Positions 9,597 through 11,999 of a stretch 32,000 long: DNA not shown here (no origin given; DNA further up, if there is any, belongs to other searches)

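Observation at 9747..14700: Tandemly duplicated two-gene modules (small 2-TM protein plus GT2-GT4 fusion) downstream of wecB-wecC: candidate alternating-linkage (teichuronic-type) polymerases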

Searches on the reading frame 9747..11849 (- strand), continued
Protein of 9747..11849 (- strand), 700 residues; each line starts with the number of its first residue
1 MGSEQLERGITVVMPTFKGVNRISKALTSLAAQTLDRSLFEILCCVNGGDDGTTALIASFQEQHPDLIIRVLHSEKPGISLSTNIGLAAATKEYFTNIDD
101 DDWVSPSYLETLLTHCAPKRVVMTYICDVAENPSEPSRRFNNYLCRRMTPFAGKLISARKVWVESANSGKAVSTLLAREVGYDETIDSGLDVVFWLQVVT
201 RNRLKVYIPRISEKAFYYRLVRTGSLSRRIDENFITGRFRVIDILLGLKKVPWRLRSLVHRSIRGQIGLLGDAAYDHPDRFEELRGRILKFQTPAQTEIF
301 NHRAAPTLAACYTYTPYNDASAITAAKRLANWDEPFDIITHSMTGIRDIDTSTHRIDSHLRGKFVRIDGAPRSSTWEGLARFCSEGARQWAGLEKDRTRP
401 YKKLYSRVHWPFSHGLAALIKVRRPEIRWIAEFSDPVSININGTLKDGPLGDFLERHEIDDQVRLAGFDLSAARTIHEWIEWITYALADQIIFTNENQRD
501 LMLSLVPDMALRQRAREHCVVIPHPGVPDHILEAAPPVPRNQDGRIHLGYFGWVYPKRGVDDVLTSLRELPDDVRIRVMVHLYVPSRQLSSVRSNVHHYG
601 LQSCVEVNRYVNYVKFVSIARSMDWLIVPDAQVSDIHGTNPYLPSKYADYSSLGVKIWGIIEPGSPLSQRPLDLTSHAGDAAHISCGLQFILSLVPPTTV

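Call 61: search_protein_families(library=pfam, proteins=[L057:6-1097:-, L057:809-1948:-, L057:1991-2698:-, L057:2695-4620:-, L057:7544-9745:+, L057:13152-14429:+, L057:14777-16135:-, L050:12732-13769:+, L050:13766-15784:+, L050:7197-9600:+], max_evalue=0.00001)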
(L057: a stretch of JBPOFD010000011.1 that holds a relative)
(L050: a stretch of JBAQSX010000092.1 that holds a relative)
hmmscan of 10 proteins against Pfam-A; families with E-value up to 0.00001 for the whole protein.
L057:6-1097:- (363 aa): 1 family
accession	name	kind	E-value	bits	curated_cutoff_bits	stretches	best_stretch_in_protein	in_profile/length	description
PF10983.13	DUF2793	-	1.1e-30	105.8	27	1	35-120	1-86/87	Protein of unknown function (DUF2793)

L057:809-1948:- (379 aa): 0 families

L057:1991-2698:- (235 aa): 1 family
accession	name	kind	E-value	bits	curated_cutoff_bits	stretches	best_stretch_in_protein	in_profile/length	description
PF17784.7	Sulfotransfer_4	-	2.3e-10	41.1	22.8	1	28-180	4-142/215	Sulfotransferase domain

L057:2695-4620:- (641 aa): 2 families
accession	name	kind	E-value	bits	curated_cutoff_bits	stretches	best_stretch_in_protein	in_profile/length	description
PF14393.11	DUF4422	-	1.4e-59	202.1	25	1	39-264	3-218/220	Domain of unknown function (DUF4422)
PF01501.26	Glyco_transf_8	-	1.5e-32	113.7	24.3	1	303-569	1-251/253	Glycosyl transferase family 8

L057:7544-9745:+ (733 aa): 5 families
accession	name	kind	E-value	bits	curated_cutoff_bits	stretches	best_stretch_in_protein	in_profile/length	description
PF00534.26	Glycos_transf_1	-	4.2e-25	88.7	26.4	1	525-706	4-172/172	Glycosyl transferases group 1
PF13692.12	Glyco_trans_1_4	-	9.3e-22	78.3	27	1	537-691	2-141/142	Glycosyl transferases group 1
PF13579.12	Glyco_trans_4_4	-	1.7e-17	64.6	29.7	1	336-510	2-157/158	Glycosyl transferase 4-like domain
PF13439.12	Glyco_transf_4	-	4.5e-11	43.5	28.5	1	343-515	10-169/170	Glycosyltransferase Family 4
PF13524.12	Glyco_trans_1_2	-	1.5e-06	28.7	25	1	607-721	33-143/144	Glycosyl transferase-like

L057:13152-14429:+ (425 aa): 0 families

L057:14777-16135:- (452 aa): 2 families
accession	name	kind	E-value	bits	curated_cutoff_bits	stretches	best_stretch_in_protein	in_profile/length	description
PF00535.33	Glycos_transf_2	-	6e-29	101.6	23.3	1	194-317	1-124/168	Glycosyl transferase family 2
PF13641.12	Glyco_tranf_2_3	-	6e-08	33.4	27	1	193-311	3-125/230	Glycosyltransferase like family 2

L050:12732-13769:+ (345 aa): 1 family
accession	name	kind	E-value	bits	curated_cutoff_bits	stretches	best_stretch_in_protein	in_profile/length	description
PF13524.12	Glyco_trans_1_2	-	1.9e-14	54.3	25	1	230-341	31-143/144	Glycosyl transferase-like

L050:13766-15784:+ (672 aa): 1 family
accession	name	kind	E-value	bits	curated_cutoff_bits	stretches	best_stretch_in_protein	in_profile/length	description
PF05159.20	Capsule_synth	-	4.6e-87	292.8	20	3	388-627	28-310/310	Capsule polysaccharide biosynthesis protein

L050:7197-9600:+ (801 aa): 5 families
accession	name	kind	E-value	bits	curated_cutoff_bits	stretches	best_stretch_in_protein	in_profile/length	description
PF13489.12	Methyltransf_23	-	1.6e-12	47.9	27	1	59-193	22-146/164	Methyltransferase domain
PF08242.18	Methyltransf_12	-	2.3e-10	41.5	30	1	64-161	1-98/98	Methyltransferase domain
PF08241.18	Methyltransf_11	-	9.2e-10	39.5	21.2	1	64-163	1-95/95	Methyltransferase domain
PF13649.12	Methyltransf_25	-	9.3e-09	36.3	27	1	63-155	1-93/97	Methyltransferase domain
PF13847.12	Methyltransf_31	-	1e-08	35.4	27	1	60-164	4-110/145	Methyltransferase domain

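Call 71: search_protein_families(library=pfam, proteins=[L052:8880-9887:+, L040:8921-9871:+, L042:8837-9856:+, L037:9048-9854:+, L035:8314-9876:+, L060:7735-9825:+, L064:8675-9931:+, L039:9070-9879:+, L035:12078-13046:+, L030:8964-9884:+], max_evalue=0.01)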
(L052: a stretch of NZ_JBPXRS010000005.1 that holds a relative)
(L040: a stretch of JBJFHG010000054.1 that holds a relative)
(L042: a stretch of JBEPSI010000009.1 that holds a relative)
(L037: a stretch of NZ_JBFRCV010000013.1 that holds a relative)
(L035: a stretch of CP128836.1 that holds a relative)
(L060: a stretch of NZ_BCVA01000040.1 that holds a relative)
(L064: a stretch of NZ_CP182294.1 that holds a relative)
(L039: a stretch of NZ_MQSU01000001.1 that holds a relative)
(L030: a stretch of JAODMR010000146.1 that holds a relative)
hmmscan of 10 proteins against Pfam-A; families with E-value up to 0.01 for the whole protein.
L052:8880-9887:+ (335 aa): 17 families
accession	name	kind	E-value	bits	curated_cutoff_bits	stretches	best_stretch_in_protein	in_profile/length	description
PF08242.18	Methyltransf_12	-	5.5e-19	69.2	30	1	42-139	1-98/98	Methyltransferase domain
PF13489.12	Methyltransf_23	-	7.3e-18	65.3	27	1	36-174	21-146/164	Methyltransferase domain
PF13847.12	Methyltransf_31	-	1.2e-16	61.1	27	1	37-145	3-113/145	Methyltransferase domain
PF08241.18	Methyltransf_11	-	5.6e-16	59.4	21.2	1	42-141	1-95/95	Methyltransferase domain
PF13649.12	Methyltransf_25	-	1.8e-15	57.8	27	1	41-137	1-97/97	Methyltransferase domain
PF01209.24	Ubie_methyltran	-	1.5e-08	34.8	20.1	1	20-141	30-151/233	ubiE/COQ5 methyltransferase family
PF03848.20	TehB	-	4.2e-08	33.3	20.4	1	32-142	25-133/193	Tellurite resistance protein TehB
PF02353.26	CMAS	-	1.5e-07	31.5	27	1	37-142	62-165/273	Mycolic acid cyclopropane synthetase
PF05175.20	MTS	-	4e-06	27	23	1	37-141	31-138/170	Methyltransferase small domain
PF06325.19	PrmA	-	5.5e-06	26.5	22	1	37-184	161-291/296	Ribosomal protein L11 methyltransferase (PrmA)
PF07021.18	MetW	-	6.9e-06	26.3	21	1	37-144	13-110/193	Methionine biosynthesis protein MetW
PF05891.18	Methyltransf_PK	-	2.7e-05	24.3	27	1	37-142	55-160/218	AdoMet dependent proline di-methyltransferase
PF01135.25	PCMT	-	5.7e-05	23.4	20.3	1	36-144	72-174/210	Protein-L-isoaspartate(D-aspartate) O-methyltransferase (PCMT)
PF08003.17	Methyltransf_9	-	0.00012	21.6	23.8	1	26-142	104-218/315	Protein of unknown function (DUF1698)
PF05724.17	TPMT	-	0.001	19.3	26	1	37-138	37-150/218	Thiopurine S-methyltransferase (TPMT)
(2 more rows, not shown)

L040:8921-9871:+ (316 aa): 4 families
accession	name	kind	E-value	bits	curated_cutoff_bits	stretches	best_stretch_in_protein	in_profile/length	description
PF13489.12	Methyltransf_23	-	0.00052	20.2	27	1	66-124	74-131/164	Methyltransferase domain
PF13847.12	Methyltransf_31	-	0.00082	19.5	27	1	56-109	55-110/145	Methyltransferase domain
PF08242.18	Methyltransf_12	-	0.0011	20.1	30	1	65-106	57-98/98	Methyltransferase domain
PF08241.18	Methyltransf_11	-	0.0019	19.2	21.2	1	57-108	44-95/95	Methyltransferase domain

L042:8837-9856:+ (339 aa): 7 families
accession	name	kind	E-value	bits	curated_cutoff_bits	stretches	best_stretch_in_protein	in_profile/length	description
PF14739.11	DUF4472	-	0.0002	22.4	26.6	1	214-281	35-102/107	Domain of unknown function (DUF4472)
PF23991.1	DUF7310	-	0.0011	19.8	40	0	199-250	8-59/83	Coiled-coil region of unknown function (DUF7310)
PF12072.13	RNase_Y_N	-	0.0015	18.4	32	0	233-285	80-132/201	RNase Y N-terminal region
PF08317.16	Spc7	-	0.002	17.9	34.5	1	230-298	121-189/196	Spc7 kinetochore protein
PF13851.11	GAS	-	0.0077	16.1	32.3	0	235-312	78-156/200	Growth-arrest specific micro-tubule binding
PF01017.26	STAT_alpha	-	0.0088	16.5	27.5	0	231-315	5-90/167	STAT transcription factor, coiled-coil domain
PF16740.10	SKA2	-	0.0095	16.2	30.1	0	256-287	45-76/110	Spindle and kinetochore-associated protein 2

L037:9048-9854:+ (268 aa): 0 families

L035:8314-9876:+ (520 aa): 4 families
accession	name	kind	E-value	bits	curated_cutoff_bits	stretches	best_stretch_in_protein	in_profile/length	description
PF05050.19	Methyltransf_21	-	6e-17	62.7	22.7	1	60-205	1-171/173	Methyltransferase FkbM domain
PF02475.24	TRM5-TYW2_MTfase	-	5.6e-06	26.8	28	1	56-109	38-91/164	TRM5/TYW2 methyltransferase domain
PF12847.13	Methyltransf_18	-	0.001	19.6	27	1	45-119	5-79/151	Methyltransferase domain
PF15233.11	SYCE1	-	0.0015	19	27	1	332-446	37-152/152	Synaptonemal complex central element protein 1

L060:7735-9825:+ (696 aa): 8 families
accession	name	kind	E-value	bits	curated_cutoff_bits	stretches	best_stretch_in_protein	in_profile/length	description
PF13489.12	Methyltransf_23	-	7.1e-17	62.1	27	1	67-204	22-149/164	Methyltransferase domain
PF08242.18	Methyltransf_12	-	2.2e-11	44.8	30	1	72-168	1-97/98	Methyltransferase domain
PF08241.18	Methyltransf_11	-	7.5e-11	43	21.2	1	72-170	1-94/95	Methyltransferase domain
PF13649.12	Methyltransf_25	-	4.7e-10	40.5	27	1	71-167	1-97/97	Methyltransferase domain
PF13847.12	Methyltransf_31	-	4.9e-10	39.7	27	1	67-172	3-110/145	Methyltransferase domain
PF03848.20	TehB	-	8.5e-05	22.5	20.4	1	62-148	25-107/193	Tellurite resistance protein TehB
PF05175.20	MTS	-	0.00063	19.9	23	1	67-140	31-102/170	Methyltransferase small domain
PF01209.24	Ubie_methyltran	-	0.0011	18.9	20.1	1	54-175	34-154/233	ubiE/COQ5 methyltransferase family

L064:8675-9931:+ (418 aa): 11 families
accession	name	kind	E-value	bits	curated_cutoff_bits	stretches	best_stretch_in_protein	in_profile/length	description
PF13489.12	Methyltransf_23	-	7.2e-14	52.3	27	1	41-171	21-141/164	Methyltransferase domain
PF13847.12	Methyltransf_31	-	1e-11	45.1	27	1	42-147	3-110/145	Methyltransferase domain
PF08242.18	Methyltransf_12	-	1e-10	42.7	30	1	47-144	1-98/98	Methyltransferase domain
PF08241.18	Methyltransf_11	-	1.2e-10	42.3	21.2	1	47-146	1-95/95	Methyltransferase domain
PF13649.12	Methyltransf_25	-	5.1e-10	40.3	27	1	46-142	1-97/97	Methyltransferase domain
PF12847.13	Methyltransf_18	-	7.4e-06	26.5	27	1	32-115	3-86/151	Methyltransferase domain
PF03848.20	TehB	-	1.1e-05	25.3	20.4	1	30-125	18-109/193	Tellurite resistance protein TehB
PF05175.20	MTS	-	0.00013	22.1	23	1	42-145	31-137/170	Methyltransferase small domain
PF05401.17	NodS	-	0.00043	20.6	24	1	45-130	46-125/201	Nodulation protein S (NodS)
PF01209.24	Ubie_methyltran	-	0.0021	17.9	20.1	1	31-146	36-151/233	ubiE/COQ5 methyltransferase family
PF01135.25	PCMT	-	0.0061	16.8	20.3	0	39-149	70-174/210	Protein-L-isoaspartate(D-aspartate) O-methyltransferase (PCMT)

L039:9070-9879:+ (269 aa): 0 families

L035:12078-13046:+ (322 aa): 3 families
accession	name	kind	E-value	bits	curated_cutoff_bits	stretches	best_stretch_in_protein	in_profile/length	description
PF00170.26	bZIP_1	-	0.0018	18.8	27.6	1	236-273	26-63/64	bZIP transcription factor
PF24319.2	DUF7491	-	0.0039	17.8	30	1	232-279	38-85/90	Coiled-coil region of unknown function (DUF7491)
PF02183.23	HALZ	-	0.0094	16.5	28.1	1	239-276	1-38/43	Homeobox associated leucine zipper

L030:8964-9884:+ (306 aa): 2 families
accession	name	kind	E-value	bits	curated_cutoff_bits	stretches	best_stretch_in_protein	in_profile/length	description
PF04977.20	DivIC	-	0.001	19.3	28.9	1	214-261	5-52/80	Septum formation initiator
PF06657.18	Cep57_MT_bd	-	0.0049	17.7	31.3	0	235-262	17-44/77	Centrosome microtubule-binding domain of Cep57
